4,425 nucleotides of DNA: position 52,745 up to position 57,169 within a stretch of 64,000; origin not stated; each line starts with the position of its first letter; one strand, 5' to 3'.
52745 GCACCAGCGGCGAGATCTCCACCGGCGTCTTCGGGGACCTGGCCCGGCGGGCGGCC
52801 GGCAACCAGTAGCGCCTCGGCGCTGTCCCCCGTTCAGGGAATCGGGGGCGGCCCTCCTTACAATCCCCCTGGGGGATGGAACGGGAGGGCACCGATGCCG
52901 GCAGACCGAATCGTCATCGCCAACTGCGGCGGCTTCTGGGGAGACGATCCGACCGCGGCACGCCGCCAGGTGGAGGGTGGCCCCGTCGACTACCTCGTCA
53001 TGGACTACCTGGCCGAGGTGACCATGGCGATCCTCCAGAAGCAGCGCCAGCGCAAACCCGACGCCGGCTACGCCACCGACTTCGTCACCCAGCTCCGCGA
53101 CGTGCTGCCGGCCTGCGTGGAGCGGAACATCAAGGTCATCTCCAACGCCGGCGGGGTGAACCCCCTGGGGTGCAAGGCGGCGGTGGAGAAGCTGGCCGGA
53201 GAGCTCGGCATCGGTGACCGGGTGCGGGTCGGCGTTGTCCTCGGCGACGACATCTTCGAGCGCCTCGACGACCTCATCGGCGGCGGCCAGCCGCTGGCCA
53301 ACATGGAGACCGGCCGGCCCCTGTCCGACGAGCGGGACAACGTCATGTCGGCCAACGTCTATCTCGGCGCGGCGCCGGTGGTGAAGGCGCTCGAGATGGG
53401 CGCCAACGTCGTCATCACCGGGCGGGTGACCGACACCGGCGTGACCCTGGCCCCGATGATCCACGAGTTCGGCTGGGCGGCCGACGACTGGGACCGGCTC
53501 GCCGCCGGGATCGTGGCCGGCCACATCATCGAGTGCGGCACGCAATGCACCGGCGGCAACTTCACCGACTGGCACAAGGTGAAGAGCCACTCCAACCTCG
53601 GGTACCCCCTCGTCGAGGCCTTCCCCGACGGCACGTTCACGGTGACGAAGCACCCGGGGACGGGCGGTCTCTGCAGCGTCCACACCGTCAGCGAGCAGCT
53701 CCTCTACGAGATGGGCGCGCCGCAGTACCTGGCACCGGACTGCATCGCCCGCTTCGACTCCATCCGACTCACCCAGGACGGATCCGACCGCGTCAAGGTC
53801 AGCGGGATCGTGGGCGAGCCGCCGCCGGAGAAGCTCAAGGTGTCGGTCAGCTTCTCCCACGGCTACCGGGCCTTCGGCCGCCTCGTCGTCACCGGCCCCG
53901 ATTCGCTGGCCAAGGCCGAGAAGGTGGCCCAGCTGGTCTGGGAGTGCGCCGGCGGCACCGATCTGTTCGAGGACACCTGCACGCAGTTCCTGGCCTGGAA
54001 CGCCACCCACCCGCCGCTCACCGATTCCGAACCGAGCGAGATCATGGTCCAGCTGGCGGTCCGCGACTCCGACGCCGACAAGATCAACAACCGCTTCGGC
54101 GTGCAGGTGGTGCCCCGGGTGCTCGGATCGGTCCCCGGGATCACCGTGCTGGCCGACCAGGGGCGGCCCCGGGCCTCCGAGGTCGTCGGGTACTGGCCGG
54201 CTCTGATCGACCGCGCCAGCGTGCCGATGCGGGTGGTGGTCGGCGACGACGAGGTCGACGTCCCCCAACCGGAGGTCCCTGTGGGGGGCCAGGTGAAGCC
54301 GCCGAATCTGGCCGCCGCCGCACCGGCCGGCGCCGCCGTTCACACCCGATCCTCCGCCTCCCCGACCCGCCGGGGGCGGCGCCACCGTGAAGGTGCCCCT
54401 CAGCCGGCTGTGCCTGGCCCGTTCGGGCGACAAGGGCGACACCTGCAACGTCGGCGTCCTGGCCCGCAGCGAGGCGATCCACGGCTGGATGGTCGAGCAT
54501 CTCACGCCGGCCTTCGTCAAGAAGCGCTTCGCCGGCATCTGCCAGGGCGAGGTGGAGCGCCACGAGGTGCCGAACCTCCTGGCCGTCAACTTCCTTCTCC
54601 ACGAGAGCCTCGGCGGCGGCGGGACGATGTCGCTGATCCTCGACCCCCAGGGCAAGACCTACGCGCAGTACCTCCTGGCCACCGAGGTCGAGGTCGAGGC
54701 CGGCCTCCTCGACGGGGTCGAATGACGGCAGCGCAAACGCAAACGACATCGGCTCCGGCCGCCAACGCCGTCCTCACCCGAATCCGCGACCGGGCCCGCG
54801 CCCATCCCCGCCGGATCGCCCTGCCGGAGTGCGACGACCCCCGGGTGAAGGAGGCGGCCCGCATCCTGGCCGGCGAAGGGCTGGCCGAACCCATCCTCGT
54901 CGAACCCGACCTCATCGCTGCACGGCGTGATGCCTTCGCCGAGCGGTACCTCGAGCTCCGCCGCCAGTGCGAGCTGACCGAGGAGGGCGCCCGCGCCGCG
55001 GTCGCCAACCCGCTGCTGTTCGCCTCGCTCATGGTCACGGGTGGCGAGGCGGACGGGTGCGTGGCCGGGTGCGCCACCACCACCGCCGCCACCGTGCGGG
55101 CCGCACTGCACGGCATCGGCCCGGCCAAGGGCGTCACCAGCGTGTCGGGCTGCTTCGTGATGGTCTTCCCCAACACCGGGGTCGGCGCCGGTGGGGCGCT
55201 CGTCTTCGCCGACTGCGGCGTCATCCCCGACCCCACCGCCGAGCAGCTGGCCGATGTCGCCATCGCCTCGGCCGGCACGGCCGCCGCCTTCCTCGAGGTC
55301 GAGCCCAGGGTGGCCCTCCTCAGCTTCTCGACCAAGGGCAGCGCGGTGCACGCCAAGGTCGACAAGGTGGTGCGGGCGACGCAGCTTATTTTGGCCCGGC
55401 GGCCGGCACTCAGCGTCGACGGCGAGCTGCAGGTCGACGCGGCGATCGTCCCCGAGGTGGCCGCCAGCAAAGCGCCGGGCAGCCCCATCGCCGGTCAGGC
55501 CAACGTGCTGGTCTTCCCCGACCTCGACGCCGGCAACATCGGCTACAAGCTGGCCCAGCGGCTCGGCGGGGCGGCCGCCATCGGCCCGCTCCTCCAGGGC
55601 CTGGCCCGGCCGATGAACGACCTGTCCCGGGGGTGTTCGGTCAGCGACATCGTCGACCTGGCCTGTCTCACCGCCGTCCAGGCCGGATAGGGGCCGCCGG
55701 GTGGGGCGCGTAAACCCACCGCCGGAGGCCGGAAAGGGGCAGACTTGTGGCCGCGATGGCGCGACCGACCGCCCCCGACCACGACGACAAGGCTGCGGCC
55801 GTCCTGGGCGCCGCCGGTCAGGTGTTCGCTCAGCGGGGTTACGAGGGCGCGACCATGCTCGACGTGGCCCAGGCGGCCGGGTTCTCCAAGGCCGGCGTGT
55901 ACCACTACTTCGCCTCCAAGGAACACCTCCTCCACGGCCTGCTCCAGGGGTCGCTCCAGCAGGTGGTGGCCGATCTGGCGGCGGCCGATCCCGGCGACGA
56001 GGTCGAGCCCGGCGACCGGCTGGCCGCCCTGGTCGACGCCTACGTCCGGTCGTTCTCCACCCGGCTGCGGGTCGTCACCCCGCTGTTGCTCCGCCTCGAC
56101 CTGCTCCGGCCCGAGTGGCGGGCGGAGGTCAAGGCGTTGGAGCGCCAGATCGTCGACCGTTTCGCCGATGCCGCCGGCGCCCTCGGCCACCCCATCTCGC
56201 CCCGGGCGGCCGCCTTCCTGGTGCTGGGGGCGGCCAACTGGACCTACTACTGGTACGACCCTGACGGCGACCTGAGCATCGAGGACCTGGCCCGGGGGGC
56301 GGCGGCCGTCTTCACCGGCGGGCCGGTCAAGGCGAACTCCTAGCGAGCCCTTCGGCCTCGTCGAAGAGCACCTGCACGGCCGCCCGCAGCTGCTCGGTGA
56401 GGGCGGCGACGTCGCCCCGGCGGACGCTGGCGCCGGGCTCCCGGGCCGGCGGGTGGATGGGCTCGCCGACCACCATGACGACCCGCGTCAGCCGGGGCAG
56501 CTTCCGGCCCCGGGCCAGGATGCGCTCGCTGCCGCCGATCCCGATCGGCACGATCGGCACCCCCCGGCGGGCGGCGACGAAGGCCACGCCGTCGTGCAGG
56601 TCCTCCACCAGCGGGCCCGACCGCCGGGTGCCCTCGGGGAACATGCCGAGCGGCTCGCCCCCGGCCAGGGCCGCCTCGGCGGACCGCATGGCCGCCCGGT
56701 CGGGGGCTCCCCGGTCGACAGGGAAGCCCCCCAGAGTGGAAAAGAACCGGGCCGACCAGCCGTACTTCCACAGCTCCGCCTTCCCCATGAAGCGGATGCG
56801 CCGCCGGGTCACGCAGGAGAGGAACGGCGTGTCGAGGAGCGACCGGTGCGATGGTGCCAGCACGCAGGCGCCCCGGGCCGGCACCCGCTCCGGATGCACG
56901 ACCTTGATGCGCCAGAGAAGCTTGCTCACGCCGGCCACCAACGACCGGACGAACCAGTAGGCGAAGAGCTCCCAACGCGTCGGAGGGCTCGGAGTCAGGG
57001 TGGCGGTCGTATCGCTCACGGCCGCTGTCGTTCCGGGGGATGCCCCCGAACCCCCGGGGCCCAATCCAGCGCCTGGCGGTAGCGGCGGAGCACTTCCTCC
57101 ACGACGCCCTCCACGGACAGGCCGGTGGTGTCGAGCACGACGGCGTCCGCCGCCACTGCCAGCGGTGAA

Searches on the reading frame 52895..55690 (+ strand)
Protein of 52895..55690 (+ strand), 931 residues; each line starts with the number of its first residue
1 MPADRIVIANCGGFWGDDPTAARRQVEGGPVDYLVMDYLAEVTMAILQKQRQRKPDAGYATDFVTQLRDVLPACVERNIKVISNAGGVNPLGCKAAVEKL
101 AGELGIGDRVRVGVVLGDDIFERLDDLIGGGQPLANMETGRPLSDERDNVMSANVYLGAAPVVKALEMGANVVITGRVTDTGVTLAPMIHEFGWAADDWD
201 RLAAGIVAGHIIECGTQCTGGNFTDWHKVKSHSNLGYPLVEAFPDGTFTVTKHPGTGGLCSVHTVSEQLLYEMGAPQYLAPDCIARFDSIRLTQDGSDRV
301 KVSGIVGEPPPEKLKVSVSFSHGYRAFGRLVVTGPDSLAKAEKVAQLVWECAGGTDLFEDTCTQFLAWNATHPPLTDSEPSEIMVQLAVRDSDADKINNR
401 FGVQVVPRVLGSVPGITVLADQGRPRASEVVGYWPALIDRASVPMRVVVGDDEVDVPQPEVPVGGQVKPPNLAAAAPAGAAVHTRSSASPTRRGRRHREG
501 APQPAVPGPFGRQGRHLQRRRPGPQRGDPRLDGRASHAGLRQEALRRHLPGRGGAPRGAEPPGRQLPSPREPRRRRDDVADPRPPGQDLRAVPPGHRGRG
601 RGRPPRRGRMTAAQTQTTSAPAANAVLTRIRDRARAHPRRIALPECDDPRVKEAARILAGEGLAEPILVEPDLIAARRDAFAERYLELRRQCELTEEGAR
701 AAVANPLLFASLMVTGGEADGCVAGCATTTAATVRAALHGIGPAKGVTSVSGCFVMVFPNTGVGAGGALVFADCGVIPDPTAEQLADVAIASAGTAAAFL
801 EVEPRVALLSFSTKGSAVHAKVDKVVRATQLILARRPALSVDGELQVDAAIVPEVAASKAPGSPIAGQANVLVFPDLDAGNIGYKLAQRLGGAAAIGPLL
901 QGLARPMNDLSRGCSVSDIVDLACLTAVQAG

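Call 84: search_protein_families(library=pfam, proteins=[window:52895-55690:+], max_evalue=0.0001)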
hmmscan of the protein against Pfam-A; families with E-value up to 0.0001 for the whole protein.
window:52895-55690:+ (931 aa): 2 families
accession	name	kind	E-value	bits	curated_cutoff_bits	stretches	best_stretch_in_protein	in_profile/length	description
PF07287.17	AtuA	-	2.9e-148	494.7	22.8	1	6-448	1-436/437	Acyclic terpene utilisation family protein AtuA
PF01515.24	PTA_PTB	-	3e-102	342.7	24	1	626-927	2-319/319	Phosphate acetyl/butaryl transferase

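Call 86: search_protein_families(library=ncbifam, proteins=[window:52895-55690:+], max_evalue=1e-20)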
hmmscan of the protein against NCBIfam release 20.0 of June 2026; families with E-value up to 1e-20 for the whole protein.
window:52895-55690:+ (931 aa): 4 families
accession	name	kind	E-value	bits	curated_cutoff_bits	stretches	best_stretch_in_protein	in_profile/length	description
NF007233.1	PRK09653.1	subfamily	4.3e-103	345.2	310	1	628-930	3-319/319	phosphotransacetylase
TIGR00651.1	pta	equivalog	3.1e-97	325.7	311.2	1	675-927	58-304/304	phosphate acetyltransferase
NF004167.0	PRK05632.1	equivalog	8.4e-97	325.4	418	1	676-930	456-703/708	phosphate acetyltransferase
NF009501.0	PRK12861.1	subfamily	2.9e-37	128.1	1178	1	680-930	515-760/764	NADP-dependent malic enzyme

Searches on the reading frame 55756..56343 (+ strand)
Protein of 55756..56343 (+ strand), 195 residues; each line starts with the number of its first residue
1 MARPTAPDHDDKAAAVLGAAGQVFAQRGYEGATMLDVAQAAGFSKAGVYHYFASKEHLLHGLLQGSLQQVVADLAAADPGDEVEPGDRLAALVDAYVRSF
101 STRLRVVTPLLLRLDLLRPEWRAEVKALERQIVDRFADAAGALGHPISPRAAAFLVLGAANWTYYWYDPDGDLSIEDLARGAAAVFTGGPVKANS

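Call 84: search_protein_families(library=pfam, proteins=[window:55756-56343:+], max_evalue=0.0001)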
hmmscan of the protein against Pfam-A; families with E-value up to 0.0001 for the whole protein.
window:55756-56343:+ (195 aa): 2 families
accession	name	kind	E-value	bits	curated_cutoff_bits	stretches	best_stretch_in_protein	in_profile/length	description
PF17932.6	TetR_C_24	-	1.5e-18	67.6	26.4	1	84-187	3-111/114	Tetracyclin repressor-like, C-terminal domain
PF00440.29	TetR_N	-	1e-15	57.7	24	1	17-60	2-45/47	Bacterial regulatory proteins, tetR family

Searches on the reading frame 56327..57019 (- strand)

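Call 84: search_protein_families(library=pfam, proteins=[window:56327-57019:-], max_evalue=0.0001)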
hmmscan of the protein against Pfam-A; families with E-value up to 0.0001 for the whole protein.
window:56327-57019:- (230 aa): 1 family
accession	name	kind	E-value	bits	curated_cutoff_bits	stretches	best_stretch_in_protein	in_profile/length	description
PF01553.26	Acyltransferase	-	3.9e-23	82.2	23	1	37-161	1-131/132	Acyltransferase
